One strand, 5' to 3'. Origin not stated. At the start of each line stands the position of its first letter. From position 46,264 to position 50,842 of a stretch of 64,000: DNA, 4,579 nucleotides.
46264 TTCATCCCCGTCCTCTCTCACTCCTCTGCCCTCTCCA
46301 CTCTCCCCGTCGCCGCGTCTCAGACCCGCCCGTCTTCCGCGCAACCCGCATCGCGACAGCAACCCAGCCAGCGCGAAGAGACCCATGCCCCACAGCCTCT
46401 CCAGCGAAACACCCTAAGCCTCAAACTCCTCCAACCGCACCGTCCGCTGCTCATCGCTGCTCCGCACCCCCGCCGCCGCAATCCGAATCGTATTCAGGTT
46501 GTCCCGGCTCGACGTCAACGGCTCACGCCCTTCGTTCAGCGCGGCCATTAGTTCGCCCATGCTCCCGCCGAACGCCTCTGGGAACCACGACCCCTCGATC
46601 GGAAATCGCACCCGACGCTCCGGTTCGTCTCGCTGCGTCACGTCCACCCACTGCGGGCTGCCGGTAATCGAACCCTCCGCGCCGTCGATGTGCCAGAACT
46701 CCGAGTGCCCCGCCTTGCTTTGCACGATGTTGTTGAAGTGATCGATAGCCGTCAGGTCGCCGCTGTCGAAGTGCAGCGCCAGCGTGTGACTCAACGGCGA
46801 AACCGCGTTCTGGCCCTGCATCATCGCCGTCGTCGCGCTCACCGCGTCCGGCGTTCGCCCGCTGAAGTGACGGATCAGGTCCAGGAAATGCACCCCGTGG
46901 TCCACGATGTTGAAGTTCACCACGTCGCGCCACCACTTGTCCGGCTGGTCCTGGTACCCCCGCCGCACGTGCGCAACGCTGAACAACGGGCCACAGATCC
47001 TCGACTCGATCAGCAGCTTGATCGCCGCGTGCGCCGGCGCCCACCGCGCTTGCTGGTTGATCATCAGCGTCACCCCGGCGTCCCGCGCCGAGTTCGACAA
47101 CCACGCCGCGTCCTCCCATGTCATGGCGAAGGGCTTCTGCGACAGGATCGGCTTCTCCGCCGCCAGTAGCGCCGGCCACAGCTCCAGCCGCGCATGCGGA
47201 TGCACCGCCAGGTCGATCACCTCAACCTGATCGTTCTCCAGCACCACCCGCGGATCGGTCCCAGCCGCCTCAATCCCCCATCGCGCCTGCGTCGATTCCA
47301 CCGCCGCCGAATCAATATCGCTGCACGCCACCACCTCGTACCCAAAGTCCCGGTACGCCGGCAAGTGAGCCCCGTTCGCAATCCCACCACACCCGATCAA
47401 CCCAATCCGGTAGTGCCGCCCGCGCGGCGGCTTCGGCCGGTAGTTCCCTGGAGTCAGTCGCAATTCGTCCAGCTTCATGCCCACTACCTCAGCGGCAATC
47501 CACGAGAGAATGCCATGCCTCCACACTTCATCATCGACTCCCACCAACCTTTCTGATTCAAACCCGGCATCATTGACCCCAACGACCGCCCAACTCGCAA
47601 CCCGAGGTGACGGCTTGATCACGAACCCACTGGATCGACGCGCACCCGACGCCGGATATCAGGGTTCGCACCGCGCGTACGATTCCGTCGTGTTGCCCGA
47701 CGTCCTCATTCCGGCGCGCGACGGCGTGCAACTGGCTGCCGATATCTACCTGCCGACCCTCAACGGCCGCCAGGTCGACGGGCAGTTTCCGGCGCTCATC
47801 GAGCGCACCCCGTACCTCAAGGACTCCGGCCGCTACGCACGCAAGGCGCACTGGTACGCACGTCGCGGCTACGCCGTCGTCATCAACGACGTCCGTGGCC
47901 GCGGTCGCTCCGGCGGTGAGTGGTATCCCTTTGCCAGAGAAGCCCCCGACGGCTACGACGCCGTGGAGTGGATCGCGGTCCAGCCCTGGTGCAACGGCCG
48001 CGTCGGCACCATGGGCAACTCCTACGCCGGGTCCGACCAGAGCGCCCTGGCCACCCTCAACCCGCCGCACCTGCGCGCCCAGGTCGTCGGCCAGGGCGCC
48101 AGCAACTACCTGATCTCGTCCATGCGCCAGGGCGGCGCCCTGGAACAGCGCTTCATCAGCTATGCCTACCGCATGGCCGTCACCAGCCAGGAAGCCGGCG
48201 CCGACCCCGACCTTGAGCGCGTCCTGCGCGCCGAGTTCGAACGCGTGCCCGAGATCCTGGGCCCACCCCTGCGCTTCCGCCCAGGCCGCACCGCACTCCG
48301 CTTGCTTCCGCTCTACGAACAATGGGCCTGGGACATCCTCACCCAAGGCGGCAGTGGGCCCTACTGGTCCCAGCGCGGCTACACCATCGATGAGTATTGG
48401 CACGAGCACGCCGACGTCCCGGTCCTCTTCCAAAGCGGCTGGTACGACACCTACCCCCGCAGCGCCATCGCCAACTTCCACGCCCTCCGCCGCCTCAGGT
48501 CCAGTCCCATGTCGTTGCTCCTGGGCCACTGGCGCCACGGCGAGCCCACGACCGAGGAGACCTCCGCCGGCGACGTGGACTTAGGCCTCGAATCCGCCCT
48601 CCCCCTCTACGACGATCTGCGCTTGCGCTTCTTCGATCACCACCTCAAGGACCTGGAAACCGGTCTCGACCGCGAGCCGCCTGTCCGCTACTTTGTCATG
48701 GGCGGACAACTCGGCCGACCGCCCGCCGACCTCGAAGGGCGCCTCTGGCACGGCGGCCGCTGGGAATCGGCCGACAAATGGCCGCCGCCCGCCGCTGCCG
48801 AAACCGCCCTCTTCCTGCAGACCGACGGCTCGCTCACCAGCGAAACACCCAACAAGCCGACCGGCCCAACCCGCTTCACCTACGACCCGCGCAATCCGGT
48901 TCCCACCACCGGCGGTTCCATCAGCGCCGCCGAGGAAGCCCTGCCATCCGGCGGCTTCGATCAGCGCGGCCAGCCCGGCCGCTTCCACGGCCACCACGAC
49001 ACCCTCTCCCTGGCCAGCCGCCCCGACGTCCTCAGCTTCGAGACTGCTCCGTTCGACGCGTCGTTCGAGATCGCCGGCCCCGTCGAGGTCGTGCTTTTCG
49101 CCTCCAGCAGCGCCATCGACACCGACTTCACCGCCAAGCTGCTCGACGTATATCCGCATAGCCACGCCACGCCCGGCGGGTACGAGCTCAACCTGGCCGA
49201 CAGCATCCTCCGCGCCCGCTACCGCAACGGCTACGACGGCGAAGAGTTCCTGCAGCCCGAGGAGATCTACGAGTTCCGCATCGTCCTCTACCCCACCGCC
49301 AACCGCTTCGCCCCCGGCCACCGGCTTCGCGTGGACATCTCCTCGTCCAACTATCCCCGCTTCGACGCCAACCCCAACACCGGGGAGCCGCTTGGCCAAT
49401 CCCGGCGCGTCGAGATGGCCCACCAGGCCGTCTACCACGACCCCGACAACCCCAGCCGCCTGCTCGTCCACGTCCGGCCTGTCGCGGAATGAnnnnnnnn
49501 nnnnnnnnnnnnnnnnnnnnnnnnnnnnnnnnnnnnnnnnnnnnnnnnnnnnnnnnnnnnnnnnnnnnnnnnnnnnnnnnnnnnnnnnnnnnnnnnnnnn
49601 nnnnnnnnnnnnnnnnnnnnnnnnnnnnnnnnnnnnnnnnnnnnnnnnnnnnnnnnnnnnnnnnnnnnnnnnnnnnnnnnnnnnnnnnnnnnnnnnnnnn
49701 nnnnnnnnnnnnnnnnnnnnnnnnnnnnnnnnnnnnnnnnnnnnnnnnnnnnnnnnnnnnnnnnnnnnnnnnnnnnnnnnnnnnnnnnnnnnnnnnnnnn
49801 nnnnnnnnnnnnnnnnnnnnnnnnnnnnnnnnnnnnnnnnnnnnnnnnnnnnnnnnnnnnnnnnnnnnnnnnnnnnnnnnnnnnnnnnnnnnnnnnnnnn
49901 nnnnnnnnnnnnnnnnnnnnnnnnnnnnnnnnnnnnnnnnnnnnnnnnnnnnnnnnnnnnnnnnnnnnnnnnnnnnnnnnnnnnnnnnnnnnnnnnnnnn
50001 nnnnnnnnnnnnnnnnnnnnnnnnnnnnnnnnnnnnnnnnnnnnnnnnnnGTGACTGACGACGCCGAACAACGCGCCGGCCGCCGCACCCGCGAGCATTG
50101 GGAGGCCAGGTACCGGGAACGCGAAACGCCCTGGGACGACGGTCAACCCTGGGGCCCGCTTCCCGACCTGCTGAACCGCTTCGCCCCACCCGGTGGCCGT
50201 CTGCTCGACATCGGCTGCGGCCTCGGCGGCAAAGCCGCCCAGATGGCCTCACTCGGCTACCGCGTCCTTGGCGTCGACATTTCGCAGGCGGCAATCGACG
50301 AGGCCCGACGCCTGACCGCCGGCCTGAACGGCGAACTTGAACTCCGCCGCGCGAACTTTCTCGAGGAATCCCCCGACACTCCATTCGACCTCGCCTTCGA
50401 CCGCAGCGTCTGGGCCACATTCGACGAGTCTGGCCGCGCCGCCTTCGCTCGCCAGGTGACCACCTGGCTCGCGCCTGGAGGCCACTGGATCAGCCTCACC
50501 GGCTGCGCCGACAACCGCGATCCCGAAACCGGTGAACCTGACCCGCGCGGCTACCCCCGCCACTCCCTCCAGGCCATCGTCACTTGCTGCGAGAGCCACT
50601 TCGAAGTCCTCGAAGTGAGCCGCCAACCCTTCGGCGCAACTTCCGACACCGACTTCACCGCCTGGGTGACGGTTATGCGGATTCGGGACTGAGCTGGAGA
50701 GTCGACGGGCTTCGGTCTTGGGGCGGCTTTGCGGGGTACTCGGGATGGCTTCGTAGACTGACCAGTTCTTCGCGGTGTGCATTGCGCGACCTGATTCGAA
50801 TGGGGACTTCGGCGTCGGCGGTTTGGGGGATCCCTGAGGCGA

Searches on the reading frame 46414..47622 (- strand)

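Call 7: search_protein_families(library=pfam, proteins=[window:46414-47622:-], max_evalue=0.001)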
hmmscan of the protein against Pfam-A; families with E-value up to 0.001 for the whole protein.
window:46414-47622:- (402 aa): 3 families
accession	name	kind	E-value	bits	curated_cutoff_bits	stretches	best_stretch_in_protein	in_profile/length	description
PF01408.29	GFO_IDH_MocA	-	6.3e-13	49.9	24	1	72-189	2-119/120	Oxidoreductase family, NAD-binding Rossmann fold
PF02894.22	GFO_IDH_MocA_C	-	6.9e-09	36.3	22.9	1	204-397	3-218/218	Oxidoreductase family, C-terminal alpha/beta domain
PF22725.1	GFO_IDH_MocA_C3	-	2.9e-07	30.9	27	1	199-319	2-123/124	GFO/IDH/MocA C-terminal domain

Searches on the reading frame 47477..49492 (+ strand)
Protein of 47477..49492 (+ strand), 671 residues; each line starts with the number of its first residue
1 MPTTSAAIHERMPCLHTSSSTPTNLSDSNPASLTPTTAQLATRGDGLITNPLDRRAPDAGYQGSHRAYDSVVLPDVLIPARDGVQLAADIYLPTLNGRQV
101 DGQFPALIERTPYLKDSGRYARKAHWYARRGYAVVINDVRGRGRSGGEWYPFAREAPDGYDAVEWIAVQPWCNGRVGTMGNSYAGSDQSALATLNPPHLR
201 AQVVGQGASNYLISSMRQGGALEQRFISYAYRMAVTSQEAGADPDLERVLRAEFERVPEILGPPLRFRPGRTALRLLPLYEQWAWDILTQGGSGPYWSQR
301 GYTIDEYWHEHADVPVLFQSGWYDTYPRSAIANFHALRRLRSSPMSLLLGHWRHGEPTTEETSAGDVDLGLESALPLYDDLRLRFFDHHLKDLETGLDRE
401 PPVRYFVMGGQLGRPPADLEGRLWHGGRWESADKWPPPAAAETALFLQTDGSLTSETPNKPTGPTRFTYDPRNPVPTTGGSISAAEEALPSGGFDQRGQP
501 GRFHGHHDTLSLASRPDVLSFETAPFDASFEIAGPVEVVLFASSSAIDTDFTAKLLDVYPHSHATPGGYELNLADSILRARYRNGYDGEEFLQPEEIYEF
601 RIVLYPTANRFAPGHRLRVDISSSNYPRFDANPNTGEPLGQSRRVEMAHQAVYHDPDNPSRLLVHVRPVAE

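Call 7: search_protein_families(library=pfam, proteins=[window:47477-49492:+], max_evalue=0.001)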
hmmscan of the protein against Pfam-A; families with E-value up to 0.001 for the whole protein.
window:47477-49492:+ (671 aa): 4 families
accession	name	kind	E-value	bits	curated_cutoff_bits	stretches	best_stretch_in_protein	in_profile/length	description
PF02129.25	Peptidase_S15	-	1.3e-52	179.5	23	1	82-355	1-261/262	X-Pro dipeptidyl-peptidase (S15 family)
PF08530.16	PepX_C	-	2.4e-42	145.7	22.5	1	396-662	2-216/217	X-Pro dipeptidyl-peptidase C-terminal non-catalytic domain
PF12146.15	Hydrolase_4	-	0.00013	21.8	27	1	116-202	16-104/239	Serine aminopeptidase, S33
PF00326.27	Peptidase_S9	-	0.00026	21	22.6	1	123-210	6-100/213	Prolyl oligopeptidase family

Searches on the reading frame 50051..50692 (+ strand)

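Call 6: search_protein_families(library=pfam, proteins=[window:50051-50692:+], max_evalue=0.01)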
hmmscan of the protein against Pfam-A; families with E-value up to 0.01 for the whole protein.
window:50051-50692:+ (213 aa): 10 families
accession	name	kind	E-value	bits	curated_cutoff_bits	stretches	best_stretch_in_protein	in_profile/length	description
PF13649.12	Methyltransf_25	-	6.8e-14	52.8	27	1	52-144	2-97/97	Methyltransferase domain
PF05724.17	TPMT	-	1.7e-13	51.2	26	1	13-149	2-156/218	Thiopurine S-methyltransferase (TPMT)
PF08241.18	Methyltransf_11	-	1.2e-11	45.5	21.2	1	52-146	1-93/95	Methyltransferase domain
PF08242.18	Methyltransf_12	-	4.2e-11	43.9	30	1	52-145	1-97/98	Methyltransferase domain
PF13847.12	Methyltransf_31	-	1.4e-10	41.4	27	1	48-152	4-113/145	Methyltransferase domain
PF13489.12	Methyltransf_23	-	3.1e-10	40.5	27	1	37-150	9-118/164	Methyltransferase domain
PF05175.20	MTS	-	3.2e-05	24.1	23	1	42-114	25-101/170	Methyltransferase small domain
PF02353.26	CMAS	-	7.3e-05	22.7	27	1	47-103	62-121/273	Mycolic acid cyclopropane synthetase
PF01739.24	CheR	-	0.0012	18.8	27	0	98-145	122-170/195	CheR methyltransferase, SAM binding domain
PF09445.16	Methyltransf_15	-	0.005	16.9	22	1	50-83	3-36/165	RNA cap guanine-N2 methyltransferase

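Call 8: search_protein_families(library=ncbifam, proteins=[window:50051-50692:+], max_evalue=0.001)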
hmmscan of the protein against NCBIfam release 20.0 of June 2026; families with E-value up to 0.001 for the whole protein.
window:50051-50692:+ (213 aa): 17 families
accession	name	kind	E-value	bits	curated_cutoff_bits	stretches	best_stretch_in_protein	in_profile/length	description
NF043040.1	corrin_prot_MT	hypoth_equivalog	2.2e-11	43.6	180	1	41-146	35-145/216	corrinoid protein-associated methyltransferase CpaM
TIGR02021.1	BchM-ChlM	equivalog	1.6e-07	31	158.9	1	45-90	52-97/218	magnesium protoporphyrin IX methyltransferase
NF045667.1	MTase_DVU1556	equivalog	1.8e-07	30.8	155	1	46-91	21-67/213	DVU_1556 family methyltransferase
NF041820.1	daptide_MTase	equivalog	8.9e-07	28.6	175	1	40-149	29-143/243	daptide-type RiPP biosynthesis methyltransferase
NF008686.0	PRK11705.1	equivalog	3.1e-06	26.5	400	1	47-99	167-220/383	cyclopropane fatty acyl phospholipid synthase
NF040703.1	cyclopro_CfaB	exception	3.1e-06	26.2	650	1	47-133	159-248/393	C17 cyclopropane fatty acid synthase CfaB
NF041943.1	GPPMT_Stmyces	equivalog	4.2e-06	26.8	400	1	47-156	77-187/272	geranyl diphosphate 2-C-methyltransferase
TIGR01983.1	UbiG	equivalog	5.8e-06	25.8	102.95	1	48-89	50-91/228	bifunctional 2-polyprenyl-6-hydroxyphenol methylase/3-demethylubiquinol 3-O-methyltransferase UbiG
NF002910.0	PRK03522.2-3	equivalog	1.5e-05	24.2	558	1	50-94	237-283/383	23S rRNA (uracil(747)-C(5))-methyltransferase RlmC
TIGR04345.1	ovoA_Cterm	equivalog_domain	3.1e-05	23.6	170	1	48-89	42-83/242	putative 4-mercaptohistidine N1-methyltransferase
NF047649.1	MTase_UXPK_star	exception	3.4e-05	23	460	1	47-119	77-154/283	methyltransferase/UXPK-star double selenoprotein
NF001790.0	PRK00517.3-3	equivalog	4.2e-05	23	269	1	41-157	116-231/262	50S ribosomal protein L11 methyltransferase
NF008264.0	PRK11036.1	equivalog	4.5e-05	23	366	1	34-98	31-97/261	tRNA uridine 5-oxyacetic acid(34) methyltransferase CmoM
NF040539.1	AST_met_ArsM_2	exception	4.9e-05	23.3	240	1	50-145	59-160/262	putative arsinothricin biosynthesis methyltransferase ArsM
NF011529.0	PRK14968.1-3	equivalog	0.0002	20.8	162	1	49-105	36-93/198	putative methyltransferase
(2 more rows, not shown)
